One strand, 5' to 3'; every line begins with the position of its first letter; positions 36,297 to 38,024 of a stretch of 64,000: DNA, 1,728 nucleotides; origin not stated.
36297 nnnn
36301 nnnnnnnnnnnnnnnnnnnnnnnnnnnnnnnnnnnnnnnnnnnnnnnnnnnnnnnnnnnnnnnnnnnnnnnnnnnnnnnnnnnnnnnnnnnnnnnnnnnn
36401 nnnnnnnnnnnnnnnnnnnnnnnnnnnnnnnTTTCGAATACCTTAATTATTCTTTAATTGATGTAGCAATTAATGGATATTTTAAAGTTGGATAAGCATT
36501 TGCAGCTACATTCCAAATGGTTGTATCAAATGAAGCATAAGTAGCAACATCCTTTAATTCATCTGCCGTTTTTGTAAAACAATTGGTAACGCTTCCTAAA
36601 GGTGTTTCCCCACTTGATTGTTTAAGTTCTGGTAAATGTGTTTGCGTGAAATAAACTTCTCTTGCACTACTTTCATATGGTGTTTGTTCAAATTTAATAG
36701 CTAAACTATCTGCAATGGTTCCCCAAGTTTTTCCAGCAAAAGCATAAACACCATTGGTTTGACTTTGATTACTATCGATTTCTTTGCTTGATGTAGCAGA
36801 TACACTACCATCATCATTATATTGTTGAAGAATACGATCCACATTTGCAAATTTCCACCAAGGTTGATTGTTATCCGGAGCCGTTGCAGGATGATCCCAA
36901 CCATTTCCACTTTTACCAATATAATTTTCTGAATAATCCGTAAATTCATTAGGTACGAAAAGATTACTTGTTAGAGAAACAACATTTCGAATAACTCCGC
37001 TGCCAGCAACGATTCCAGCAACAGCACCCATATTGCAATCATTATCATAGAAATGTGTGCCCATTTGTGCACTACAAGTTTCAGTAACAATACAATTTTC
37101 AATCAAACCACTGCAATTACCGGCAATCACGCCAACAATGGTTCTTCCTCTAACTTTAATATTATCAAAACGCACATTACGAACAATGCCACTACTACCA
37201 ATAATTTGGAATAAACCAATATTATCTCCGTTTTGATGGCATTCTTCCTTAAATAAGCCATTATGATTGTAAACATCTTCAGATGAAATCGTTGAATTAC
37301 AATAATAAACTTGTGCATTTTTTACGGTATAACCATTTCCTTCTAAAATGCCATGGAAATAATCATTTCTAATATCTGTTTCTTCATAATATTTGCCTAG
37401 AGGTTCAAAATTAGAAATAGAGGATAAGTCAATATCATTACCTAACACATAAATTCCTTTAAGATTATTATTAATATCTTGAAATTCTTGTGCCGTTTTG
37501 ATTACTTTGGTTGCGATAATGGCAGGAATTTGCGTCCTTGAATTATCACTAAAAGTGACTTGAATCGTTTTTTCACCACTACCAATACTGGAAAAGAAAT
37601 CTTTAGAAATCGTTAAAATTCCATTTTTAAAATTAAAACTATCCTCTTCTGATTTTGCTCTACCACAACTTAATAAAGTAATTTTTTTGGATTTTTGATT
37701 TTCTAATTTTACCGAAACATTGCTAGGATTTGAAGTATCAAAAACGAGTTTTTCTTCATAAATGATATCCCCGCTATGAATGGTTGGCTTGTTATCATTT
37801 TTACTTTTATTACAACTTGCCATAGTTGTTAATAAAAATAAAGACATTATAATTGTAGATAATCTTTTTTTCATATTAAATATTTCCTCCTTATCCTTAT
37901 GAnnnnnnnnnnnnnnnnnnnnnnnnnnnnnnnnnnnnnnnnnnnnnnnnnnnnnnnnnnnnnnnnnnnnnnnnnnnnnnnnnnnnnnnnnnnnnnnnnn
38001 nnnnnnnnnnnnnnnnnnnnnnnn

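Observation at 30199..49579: Gram-positive beta-glucan (laminarin-type) utilisation locus with three GH16, a GH30 and a 1028-aa putative phosphorylase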

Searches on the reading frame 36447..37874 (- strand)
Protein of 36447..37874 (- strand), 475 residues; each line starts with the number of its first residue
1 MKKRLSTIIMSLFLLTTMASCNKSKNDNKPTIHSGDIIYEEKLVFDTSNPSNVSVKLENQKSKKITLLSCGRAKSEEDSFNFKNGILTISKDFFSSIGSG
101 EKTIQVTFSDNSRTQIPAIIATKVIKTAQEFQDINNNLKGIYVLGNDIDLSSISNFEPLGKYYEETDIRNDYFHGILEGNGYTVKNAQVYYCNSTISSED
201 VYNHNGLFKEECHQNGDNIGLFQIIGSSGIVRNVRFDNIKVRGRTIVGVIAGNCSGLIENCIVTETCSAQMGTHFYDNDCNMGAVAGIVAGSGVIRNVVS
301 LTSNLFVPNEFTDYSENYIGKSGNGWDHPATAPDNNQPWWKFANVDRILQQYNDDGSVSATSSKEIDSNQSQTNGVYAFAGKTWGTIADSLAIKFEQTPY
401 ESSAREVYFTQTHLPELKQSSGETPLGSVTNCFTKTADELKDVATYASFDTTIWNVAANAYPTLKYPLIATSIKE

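Call 4: search_protein_families(library=pfam, proteins=[window:36447-37874:-], max_evalue=0.01)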
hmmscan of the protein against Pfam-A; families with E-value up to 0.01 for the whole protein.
window:36447-37874:- (475 aa): 1 family
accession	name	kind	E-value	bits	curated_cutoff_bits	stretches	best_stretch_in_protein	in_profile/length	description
PF03442.20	CBM_X2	-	0.0036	17.8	28.9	1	41-111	4-76/83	Carbohydrate binding domain X2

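Call 7: search_protein_families(library=ncbifam, proteins=[window:36447-37874:-], max_evalue=0.01)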
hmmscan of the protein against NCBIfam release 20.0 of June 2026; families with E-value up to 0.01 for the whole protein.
window:36447-37874:- (475 aa): 0 families

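Call 15: find_homologous_proteins(query=window:36447-37874:-, max_evalue=0.001)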
Query window:36447-37874:- (475 aa): 148 proteins with E <= 0.001 among 8000 candidates; the best 120 are listed.
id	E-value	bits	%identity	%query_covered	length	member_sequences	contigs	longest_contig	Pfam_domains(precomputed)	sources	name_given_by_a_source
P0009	0.0e+0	1074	100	100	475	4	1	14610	-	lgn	-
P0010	1.2e-264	896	82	100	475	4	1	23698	-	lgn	-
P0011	1.7e-192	658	63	100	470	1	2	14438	-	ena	-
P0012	3.4e-192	657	63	100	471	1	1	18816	-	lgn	-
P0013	4.8e-190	650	62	100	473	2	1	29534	-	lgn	-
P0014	8.1e-184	630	61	99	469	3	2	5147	-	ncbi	-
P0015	8.1e-183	626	60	100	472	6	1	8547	-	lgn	-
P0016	8.0e-182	623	61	100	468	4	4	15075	-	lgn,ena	-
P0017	1.9e-181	622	61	100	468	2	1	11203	-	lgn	-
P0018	1.3e-180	619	61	100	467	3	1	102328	-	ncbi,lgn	-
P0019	3.4e-180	618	58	100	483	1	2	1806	-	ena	-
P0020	6.5e-180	617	59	100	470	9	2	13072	-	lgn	-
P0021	1.7e-179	616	62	94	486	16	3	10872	-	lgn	-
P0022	7.6e-177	607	59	100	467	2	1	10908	-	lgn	-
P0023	2.3e-175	602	59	100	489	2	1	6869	-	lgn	-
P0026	2.6e-164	565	59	93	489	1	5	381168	-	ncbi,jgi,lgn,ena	-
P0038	3.4e-137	476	52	93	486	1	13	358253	-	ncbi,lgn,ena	-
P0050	6.9e-126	439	47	97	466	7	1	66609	-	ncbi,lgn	-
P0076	6.5e-119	416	45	96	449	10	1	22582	-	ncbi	-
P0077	7.1e-119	416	48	89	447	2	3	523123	PF03442.21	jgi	jgi:hypothetical protein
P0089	2.7e-117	411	47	93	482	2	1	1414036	-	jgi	-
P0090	2.9e-117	410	45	97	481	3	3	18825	-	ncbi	-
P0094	5.9e-117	409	45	98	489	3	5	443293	-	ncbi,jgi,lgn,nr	ncbi:MAG: hypothetical protein LKG11_01255 [Bacilli bacterium]|jgi:hypothetical protein|nr:hypotheti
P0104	2.4e-115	404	48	92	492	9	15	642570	-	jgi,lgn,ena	jgi:hypothetical protein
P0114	1.8e-113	398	43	97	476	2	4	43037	-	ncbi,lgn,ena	-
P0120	2.2e-112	394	43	98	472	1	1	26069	-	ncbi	-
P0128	2.8e-107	377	43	95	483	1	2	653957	-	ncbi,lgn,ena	-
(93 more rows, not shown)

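Call 18: search_solved_structures(query=A1, max_evalue=10, show_alignments=2)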
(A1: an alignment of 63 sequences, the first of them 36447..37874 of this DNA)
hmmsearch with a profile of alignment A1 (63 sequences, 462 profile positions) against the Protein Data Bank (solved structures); distinct sequences matched with E-value up to 10: 1.
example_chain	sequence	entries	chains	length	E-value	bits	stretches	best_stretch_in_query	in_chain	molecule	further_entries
2o2t_A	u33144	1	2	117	1.2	11.1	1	62-117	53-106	Multiple PDZ domain protein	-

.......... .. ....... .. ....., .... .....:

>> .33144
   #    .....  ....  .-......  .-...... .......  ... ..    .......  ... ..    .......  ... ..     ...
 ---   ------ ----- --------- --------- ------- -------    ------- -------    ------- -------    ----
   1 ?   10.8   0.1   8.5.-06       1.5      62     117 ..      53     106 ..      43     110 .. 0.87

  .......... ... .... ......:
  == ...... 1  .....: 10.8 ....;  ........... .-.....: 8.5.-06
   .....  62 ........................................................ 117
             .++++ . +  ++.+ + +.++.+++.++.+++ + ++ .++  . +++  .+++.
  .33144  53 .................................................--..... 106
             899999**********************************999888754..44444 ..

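Call 26: find_encoding_contigs(protein=P0089, flank=10000, max_places=2)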
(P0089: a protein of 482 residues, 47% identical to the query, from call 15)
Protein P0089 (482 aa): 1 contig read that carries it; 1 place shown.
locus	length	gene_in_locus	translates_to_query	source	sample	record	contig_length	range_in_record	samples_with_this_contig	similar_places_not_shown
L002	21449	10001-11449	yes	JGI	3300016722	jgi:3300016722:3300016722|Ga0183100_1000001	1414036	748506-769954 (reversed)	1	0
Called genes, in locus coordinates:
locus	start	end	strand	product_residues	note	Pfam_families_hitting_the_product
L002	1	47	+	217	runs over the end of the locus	-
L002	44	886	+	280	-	-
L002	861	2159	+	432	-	PF02055:Glyco_hydro_30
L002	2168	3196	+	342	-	PF00356:LacI, PF00532:Peripla_BP_1, PF13407:Peripla_BP_4 (weak), PF13377:Peripla_BP_3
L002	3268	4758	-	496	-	PF00722:Glyco_hydro_16, PF02018:CBM_4_9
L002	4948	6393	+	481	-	PF01547:SBP_bac_1, PF13531:SBP_bac_11 (faint)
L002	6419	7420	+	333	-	PF00528:BPD_transp_1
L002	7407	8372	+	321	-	PF00528:BPD_transp_1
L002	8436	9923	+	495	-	PF09479:Flg_new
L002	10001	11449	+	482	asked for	-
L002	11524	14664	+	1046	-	-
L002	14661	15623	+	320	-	PF03935:SKN1_KRE6_Sbg1, PF00722:Glyco_hydro_16, PF26113:GH16_XgeA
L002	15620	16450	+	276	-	PF03935:SKN1_KRE6_Sbg1, PF00722:Glyco_hydro_16, PF26113:GH16_XgeA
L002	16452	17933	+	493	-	PF00005:ABC_tran, PF13304:AAA_21 (faint)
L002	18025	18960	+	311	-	PF01156:IU_nuc_hydro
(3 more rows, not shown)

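Call 27: find_encoding_contigs(protein=P0128, flank=10000, max_places=2)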
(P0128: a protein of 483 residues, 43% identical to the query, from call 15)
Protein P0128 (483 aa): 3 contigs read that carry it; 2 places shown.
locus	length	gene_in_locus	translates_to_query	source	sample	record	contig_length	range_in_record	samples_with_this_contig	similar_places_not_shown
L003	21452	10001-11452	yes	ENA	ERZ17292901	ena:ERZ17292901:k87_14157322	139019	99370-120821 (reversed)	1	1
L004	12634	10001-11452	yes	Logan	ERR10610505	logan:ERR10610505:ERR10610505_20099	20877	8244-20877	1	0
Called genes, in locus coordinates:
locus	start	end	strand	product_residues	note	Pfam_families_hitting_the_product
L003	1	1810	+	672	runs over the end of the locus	-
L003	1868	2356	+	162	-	-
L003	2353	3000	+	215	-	-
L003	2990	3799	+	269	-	-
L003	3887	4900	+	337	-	PF00356:LacI, PF00532:Peripla_BP_1, PF13377:Peripla_BP_3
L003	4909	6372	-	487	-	PF00722:Glyco_hydro_16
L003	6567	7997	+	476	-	PF01547:SBP_bac_1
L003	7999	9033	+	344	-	PF00528:BPD_transp_1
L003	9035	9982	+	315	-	PF00528:BPD_transp_1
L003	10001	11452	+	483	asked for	-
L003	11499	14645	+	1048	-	-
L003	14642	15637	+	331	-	PF03935:SKN1_KRE6_Sbg1, PF00722:Glyco_hydro_16, PF26113:GH16_XgeA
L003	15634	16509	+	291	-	PF03935:SKN1_KRE6_Sbg1, PF00722:Glyco_hydro_16, PF26113:GH16_XgeA (weak), PF03935:SKN1_KRE6_Sbg1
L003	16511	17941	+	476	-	PF00005:ABC_tran, PF17912:OB_MalK (faint)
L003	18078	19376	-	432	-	PF03952:Enolase_N, PF00113:Enolase_C, PF13378:MR_MLE_C (weak)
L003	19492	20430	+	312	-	PF22882:GT-D-like (faint)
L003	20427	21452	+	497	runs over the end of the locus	-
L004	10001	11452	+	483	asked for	-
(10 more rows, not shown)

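Call 28: predict_structure(alignment_id=A1)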
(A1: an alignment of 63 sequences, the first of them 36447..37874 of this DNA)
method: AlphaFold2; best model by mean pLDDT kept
length: 475 residues; sequences in the alignment: 63
mean_pLDDT: 93.4   pTM: 0.90
mean pLDDT of the five models: 93.4, 92.9, 92.8, 92.6, 92.1
residues with pLDDT >= 90: 419; 70-90: 30; 50-70: 13; < 50: 13
segments of 3 or more residues with pLDDT < 50: 1-6, 18-22
pLDDT, mean of each block of 10 residues (from residue 1): 44 50 67 96 97 96 96 96 97 96 98 98 99 98 99 98 95 98 99 96 95 96 98 99 98 99 99 88 98 98 97 96 94 94 93 84 94 96 98 97 96 90 92 98 97 97 97 95
secondary structure, 60 per line:
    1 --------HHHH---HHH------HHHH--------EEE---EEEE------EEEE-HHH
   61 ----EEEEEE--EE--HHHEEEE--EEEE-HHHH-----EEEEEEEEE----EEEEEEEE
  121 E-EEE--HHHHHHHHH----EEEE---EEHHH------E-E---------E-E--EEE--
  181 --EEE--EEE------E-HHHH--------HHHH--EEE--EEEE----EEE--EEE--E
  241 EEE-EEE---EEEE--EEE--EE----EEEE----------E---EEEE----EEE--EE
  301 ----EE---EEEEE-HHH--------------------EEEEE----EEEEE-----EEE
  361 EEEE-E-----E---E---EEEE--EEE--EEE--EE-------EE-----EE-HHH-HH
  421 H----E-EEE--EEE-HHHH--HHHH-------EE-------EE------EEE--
elements in order: H9-12 H25-28 E37-39 E43-46 E53-56 E65-70 E80-83 E86-89 H91-94 E100-108 E113-121 E123-125 H128-136 E141-144 E176-178 E183-185 E188-190 H199-202 H211-214 E217-219 E222-225 E230-232 E235-237 E240-243 E245-247 E251-254 E257-259 E268-271 E286-289 E294-296 E310-314 E339-343 E348-352 E358-364 E380-383 E386-388 E391-393 E428-430 E433-435 H437-440 H443-446 E471-473

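Call 36: search_protein_families(library=pfam, proteins=[window:36447-37874:-], max_evalue=10)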
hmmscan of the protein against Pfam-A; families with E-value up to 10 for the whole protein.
window:36447-37874:- (475 aa): 3 families
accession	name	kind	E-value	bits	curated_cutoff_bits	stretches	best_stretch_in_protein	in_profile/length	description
PF03442.20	CBM_X2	-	0.0036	17.8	28.9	1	41-111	4-76/83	Carbohydrate binding domain X2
PF06453.16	LT-IIB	-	0.045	14.1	25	1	125-177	44-96/122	Type II heat-labile enterotoxin , B subunit (LT-IIB)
PF02191.22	OLF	-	0.073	13.1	23.9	1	132-194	22-84/246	Olfactomedin-like domain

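Call 44: fold_search(model_id=the predicted structure, library=pdb)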
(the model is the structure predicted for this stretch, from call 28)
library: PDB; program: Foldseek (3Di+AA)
matches with E <= 10: 1164; with E <= 0.001: 1
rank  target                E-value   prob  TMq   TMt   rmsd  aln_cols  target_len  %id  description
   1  7uvk                  4.7e-04  0.84  0.21  0.10  18.9       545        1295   12  G. haemolysans IgA1 protease (released 2022-11-23)
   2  6xjb                  5.6e-03  0.57  0.23  0.11  18.0       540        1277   11  IgA1 Protease (released 2020-12-09)
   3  5e09                  1.2e-02  1.00  0.14  0.13   5.6        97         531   10  Structural Insight of a Trimodular Halophilic Cellulase with a Family 46 Carbohydrate-Binding Module (released 2016-10-05)
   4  5xrc_C                1.2e-02  1.00  0.15  0.13   5.4       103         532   11  A Trimodular GH5_4 Subfamily Endoglucanase Structure with Large Unit Cell (released 2019-02-27)
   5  2yrl_MODEL_1_A        1.5e-02  0.77  0.10  0.29  11.6       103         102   14  Solution structure of the PKD domain from KIAA 1837 protein (released 2007-10-02)
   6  8tib_A                1.7e-02  0.99  0.13  0.38  16.8       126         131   12  Cryo-EM of tri-pilus from S. islandicus REY15A (released 2024-01-10)
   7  5xrc_B                1.9e-02  1.00  0.14  0.13   4.4        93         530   11  A Trimodular GH5_4 Subfamily Endoglucanase Structure with Large Unit Cell (released 2019-02-27)
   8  6nav_A                2.0e-02  0.99  0.13  0.38  13.2       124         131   13  Cryo-EM reconstruction of Sulfolobus islandicus LAL14/1 Pilus (released 2019-05-08)
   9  6yj0_MODEL_1_A        2.0e-02  0.94  0.12  0.38  10.7       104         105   13  Solution NMR structure of titin N2A region Ig domain I83 (released 2021-04-14)
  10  6e57_C                2.3e-02  1.00  0.12  0.15   5.6       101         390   12  Bacteroides ovatus mixed-linkage glucan utilization locus (MLGUL) SGBP-B in complex with mixed-linkage heptasaccharide (released 2019-05-29)
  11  7oko_3                2.3e-02  0.98  0.13  0.24   6.1       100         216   12  Structure of the outer-membrane core complex (outer ring) from a conjugative type IV secretion system (released 2021-12-08)
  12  9avk                  2.7e-02  0.84  0.11  0.36  10.2       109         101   14  Structure of long Rib domain from Limosilactobacillus reuteri (released 2024-05-08)
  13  4v2x                  3.0e-02  1.00  0.14  0.13   5.8        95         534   13  High resolution structure of the full length tri-modular endo-beta-1, 4-glucanase B (Cel5B) from Bacillus halodurans (released 2015-02-25)
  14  5b22_B                3.5e-02  0.84  0.12  0.21  11.7       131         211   14  Dimer structure of murine Nectin-3 D1D2 (released 2016-12-28)
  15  6s5w_A                4.3e-02  0.72  0.11  0.32   9.6       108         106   17  Structure of Rib domain 'Rib Long' from Lactobacillus acidophilus (released 2019-12-11)
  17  6e9b_A                4.9e-02  1.00  0.13  0.16   3.7       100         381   10  Bacteroides ovatus mixed-linkage glucan utilization locus (MLGUL) SGBP-B in complex with mixed-linkage heptasaccharide (released 2019-05-15)
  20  6e57_D                5.5e-02  0.98  0.12  0.15   5.9       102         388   15  Bacteroides ovatus mixed-linkage glucan utilization locus (MLGUL) SGBP-B in complex with mixed-linkage heptasaccharide (released 2019-05-29)
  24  6e57_A                7.1e-02  0.97  0.12  0.14   5.7       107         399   14  Bacteroides ovatus mixed-linkage glucan utilization locus (MLGUL) SGBP-B in complex with mixed-linkage heptasaccharide (released 2019-05-29)
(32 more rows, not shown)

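Call 62: search_protein_representatives(alignment_id=A1)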
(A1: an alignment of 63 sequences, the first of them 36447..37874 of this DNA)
Query: 63 sequences, 462 profile positions. Proteins with E-value up to 0.001 (for the whole library): 5149; up to 1e-10: 739; up to 1e-30: 67. The best 150 are listed.
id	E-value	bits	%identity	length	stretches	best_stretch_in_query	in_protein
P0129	5.0e-215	731.2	-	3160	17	31-297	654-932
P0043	4.0e-192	655.6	-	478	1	6-458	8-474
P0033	3.7e-182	622.8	-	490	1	1-461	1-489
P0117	4.5e-182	622.5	-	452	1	1-457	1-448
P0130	2.5e-176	603.6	-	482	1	1-459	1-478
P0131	1.6e-145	502.1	-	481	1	2-460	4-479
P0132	1.4e-122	426.4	-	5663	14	119-185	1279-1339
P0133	7.3e-120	417.4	-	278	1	193-461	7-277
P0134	6.3e-116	404.5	-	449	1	7-457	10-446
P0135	9.5e-109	380.8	-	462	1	12-457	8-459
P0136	8.8e-108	377.6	-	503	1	6-457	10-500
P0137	2.5e-101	356.3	-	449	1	1-456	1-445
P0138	5.1e-101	355.3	-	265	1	1-260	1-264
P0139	8.1e-98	344.7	-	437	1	1-252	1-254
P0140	1.6e-82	294.3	-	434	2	1-312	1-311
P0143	1.4e-64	235.1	-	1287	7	27-270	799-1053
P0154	7.2e-47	176.8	-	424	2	1-303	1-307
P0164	1.7e-41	159.0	-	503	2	1-304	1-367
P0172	2.6e-38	148.5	-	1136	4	61-234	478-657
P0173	4.7e-38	147.7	-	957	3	59-265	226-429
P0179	1.8e-34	135.9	-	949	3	36-305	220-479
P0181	1.3e-33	133.1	-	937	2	60-190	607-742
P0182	3.6e-33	131.6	-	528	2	1-312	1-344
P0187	1.0e-31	126.8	-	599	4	36-191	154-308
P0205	5.2e-27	111.3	-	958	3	45-186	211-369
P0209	9.9e-27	110.4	-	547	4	54-182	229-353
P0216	5.1e-26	108.0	-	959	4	42-186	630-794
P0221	7.9e-26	107.4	-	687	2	96-262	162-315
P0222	8.3e-26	107.3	-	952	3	61-198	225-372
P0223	9.2e-26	107.2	-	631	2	34-300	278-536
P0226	2.8e-25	105.6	-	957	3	31-188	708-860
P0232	1.5e-24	103.2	-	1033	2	32-186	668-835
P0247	2.3e-23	99.3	-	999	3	56-182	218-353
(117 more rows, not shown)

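Call 63: search_protein_families(library=pfam, proteins=[P0140, P0154, P0164, P0182, P0143, P0173, P0179, P0223, P0187], max_evalue=0.0001)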
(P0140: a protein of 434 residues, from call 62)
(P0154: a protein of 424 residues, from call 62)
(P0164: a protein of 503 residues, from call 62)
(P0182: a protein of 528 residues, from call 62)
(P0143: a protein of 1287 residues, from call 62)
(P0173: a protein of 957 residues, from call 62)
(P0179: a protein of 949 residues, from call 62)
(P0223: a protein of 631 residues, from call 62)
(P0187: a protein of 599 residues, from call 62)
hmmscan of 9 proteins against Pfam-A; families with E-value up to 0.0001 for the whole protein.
P0140 (434 aa): 0 families

P0154 (424 aa): 0 families

P0164 (503 aa): 0 families

P0182 (528 aa): 0 families

P0143 (1287 aa): 0 families

P0173 (957 aa): 1 family
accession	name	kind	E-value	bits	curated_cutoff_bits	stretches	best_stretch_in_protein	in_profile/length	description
PF07581.17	Glug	-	7.8e-10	39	20.5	0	888-910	5-26/28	The GLUG motif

P0179 (949 aa): 1 family
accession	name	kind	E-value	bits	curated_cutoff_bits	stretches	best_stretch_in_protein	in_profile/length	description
PF07523.18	Big_3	-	1.1e-22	80.5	21.2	2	716-775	6-68/68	Bacterial Ig-like domain (group 3)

P0223 (631 aa): 1 family
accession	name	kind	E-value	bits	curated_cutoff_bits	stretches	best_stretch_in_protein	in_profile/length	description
PF00722.28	Glyco_hydro_16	-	8.9e-22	77.8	22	1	71-243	11-156/175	Glycosyl hydrolases family 16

P0187 (599 aa): 0 families

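Call 77: find_encoding_contigs(protein=P0104, flank=9000, max_places=1)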
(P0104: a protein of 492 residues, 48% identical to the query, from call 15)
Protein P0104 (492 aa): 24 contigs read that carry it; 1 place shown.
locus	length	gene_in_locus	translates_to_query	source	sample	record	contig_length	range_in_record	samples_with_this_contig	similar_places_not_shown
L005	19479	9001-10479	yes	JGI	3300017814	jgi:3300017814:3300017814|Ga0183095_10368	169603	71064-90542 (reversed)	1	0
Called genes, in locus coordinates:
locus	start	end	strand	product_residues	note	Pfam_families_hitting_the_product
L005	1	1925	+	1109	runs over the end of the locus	PF09479:Flg_new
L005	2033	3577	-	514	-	PF00722:Glyco_hydro_16, PF02018:CBM_4_9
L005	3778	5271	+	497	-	PF01547:SBP_bac_1, PF13531:SBP_bac_11 (faint)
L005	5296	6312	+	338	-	PF00528:BPD_transp_1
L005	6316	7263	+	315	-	PF00528:BPD_transp_1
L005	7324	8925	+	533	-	-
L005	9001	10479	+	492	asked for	-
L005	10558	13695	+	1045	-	-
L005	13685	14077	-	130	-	-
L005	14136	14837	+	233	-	PF03935:SKN1_KRE6_Sbg1, PF26113:GH16_XgeA, PF00722:Glyco_hydro_16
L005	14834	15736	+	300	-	PF03935:SKN1_KRE6_Sbg1, PF26113:GH16_XgeA, PF00722:Glyco_hydro_16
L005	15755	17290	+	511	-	PF00005:ABC_tran, PF13304:AAA_21 (faint), PF17912:OB_MalK (faint), PF08402:TOBE_2 (weak)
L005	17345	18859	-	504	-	PF00199:Catalase, PF06628:Catalase-rel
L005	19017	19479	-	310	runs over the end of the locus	PF02424:ApbE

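Call 78: find_encoding_contigs(protein=P0077, flank=9000, max_places=1)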
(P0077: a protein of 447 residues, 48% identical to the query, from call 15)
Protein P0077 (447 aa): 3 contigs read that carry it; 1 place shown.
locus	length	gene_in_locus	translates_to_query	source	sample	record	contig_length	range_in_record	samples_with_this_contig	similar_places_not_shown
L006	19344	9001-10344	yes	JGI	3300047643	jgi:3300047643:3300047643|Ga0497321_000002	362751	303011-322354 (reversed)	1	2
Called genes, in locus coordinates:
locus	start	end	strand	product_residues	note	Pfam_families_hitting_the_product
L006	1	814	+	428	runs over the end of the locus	PF02055:Glyco_hydro_30, PF17189:Glyco_hydro_30C (weak)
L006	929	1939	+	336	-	PF00356:LacI, PF00532:Peripla_BP_1, PF13377:Peripla_BP_3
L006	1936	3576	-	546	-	PF00722:Glyco_hydro_16, PF02018:CBM_4_9 (weak)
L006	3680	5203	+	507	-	PF13531:SBP_bac_11 (faint), PF01547:SBP_bac_1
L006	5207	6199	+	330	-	PF00528:BPD_transp_1 (weak)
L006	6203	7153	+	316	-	PF00528:BPD_transp_1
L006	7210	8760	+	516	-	PF09479:Flg_new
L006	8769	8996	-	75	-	-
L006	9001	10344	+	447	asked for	PF03442:CBM_X2 (faint)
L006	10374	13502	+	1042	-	-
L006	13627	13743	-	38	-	-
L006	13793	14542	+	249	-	PF03935:SKN1_KRE6_Sbg1 (weak), PF00722:Glyco_hydro_16, PF26113:GH16_XgeA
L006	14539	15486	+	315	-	PF03935:SKN1_KRE6_Sbg1, PF00722:Glyco_hydro_16, PF26113:GH16_XgeA, PF03935:SKN1_KRE6_Sbg1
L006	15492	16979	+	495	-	PF00005:ABC_tran, PF17912:OB_MalK (faint), PF08402:TOBE_2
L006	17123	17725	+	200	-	-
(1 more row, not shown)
